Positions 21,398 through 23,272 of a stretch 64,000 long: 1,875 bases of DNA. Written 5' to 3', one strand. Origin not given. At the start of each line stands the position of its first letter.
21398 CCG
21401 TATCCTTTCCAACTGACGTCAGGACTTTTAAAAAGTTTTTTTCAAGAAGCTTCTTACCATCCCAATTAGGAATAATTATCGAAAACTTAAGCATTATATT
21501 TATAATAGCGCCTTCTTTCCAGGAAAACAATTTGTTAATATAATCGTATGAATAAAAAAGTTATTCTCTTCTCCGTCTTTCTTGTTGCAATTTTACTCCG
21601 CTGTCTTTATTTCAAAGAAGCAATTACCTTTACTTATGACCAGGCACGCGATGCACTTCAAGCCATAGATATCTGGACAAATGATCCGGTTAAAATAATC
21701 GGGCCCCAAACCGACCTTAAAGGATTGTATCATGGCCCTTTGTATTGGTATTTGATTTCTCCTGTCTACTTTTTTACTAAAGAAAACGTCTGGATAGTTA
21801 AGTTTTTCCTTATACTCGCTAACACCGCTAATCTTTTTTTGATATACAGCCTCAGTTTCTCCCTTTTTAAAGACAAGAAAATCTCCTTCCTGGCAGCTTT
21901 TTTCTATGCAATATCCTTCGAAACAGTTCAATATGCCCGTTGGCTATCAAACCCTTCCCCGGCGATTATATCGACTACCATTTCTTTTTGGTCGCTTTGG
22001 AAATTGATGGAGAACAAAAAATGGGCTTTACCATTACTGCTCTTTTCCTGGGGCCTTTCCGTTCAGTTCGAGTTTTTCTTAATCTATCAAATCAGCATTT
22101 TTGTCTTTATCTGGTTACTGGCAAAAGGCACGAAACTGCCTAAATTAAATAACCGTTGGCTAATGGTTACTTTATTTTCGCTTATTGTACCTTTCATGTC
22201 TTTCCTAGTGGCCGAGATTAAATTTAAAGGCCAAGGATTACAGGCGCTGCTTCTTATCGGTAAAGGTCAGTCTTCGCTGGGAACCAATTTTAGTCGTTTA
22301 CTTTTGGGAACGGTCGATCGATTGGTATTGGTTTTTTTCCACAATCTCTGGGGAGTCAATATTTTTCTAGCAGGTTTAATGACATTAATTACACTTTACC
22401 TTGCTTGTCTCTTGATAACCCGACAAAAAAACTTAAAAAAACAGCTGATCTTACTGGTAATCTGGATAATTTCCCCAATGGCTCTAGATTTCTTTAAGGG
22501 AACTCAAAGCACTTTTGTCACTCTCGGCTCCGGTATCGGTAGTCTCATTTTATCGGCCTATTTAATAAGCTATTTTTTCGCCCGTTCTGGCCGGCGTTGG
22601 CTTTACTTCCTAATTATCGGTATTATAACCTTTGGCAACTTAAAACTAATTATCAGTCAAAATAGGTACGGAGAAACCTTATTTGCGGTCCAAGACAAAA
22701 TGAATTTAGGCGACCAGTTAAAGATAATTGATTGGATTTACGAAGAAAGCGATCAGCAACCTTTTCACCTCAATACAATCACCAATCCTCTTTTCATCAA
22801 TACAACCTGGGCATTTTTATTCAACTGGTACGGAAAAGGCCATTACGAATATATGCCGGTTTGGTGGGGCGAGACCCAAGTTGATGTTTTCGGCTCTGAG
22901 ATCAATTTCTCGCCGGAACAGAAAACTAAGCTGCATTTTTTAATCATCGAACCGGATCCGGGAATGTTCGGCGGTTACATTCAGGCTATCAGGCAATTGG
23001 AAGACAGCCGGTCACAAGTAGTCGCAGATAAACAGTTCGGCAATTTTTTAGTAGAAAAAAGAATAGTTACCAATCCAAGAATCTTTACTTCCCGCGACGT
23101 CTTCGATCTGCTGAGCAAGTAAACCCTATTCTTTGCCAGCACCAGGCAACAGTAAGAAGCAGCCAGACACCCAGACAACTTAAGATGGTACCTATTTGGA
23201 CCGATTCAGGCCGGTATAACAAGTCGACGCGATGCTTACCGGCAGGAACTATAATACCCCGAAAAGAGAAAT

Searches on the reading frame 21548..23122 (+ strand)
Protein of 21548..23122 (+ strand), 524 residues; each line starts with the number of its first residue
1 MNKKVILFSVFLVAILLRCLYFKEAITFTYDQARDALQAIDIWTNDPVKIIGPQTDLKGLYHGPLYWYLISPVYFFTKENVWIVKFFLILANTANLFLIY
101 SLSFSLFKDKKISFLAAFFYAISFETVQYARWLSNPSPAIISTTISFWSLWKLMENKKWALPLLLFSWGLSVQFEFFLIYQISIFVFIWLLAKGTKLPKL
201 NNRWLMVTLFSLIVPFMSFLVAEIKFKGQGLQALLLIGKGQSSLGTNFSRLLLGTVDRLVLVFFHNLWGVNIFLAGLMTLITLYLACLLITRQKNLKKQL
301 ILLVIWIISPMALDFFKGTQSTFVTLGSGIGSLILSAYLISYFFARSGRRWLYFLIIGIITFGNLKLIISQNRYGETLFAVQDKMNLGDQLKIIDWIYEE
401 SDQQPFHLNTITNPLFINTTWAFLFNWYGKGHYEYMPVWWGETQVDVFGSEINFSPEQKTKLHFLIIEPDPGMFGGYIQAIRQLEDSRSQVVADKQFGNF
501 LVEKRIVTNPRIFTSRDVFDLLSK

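Call 10: search_protein_families(library=pfam, proteins=[window:21548-23122:+], max_evalue=0.001)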
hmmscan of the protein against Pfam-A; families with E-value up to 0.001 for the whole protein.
window:21548-23122:+ (524 aa): 0 families

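Call 64: search_protein_families(library=pfam, proteins=[window:21548-23122:+], max_evalue=5)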
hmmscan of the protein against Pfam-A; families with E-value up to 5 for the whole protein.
window:21548-23122:+ (524 aa): 1 family
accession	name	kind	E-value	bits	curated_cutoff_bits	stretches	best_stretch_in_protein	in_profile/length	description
PF02366.24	PMT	-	0.01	15.9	22.7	1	61-221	62-235/245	Dolichyl-phosphate-mannose-protein mannosyltransferase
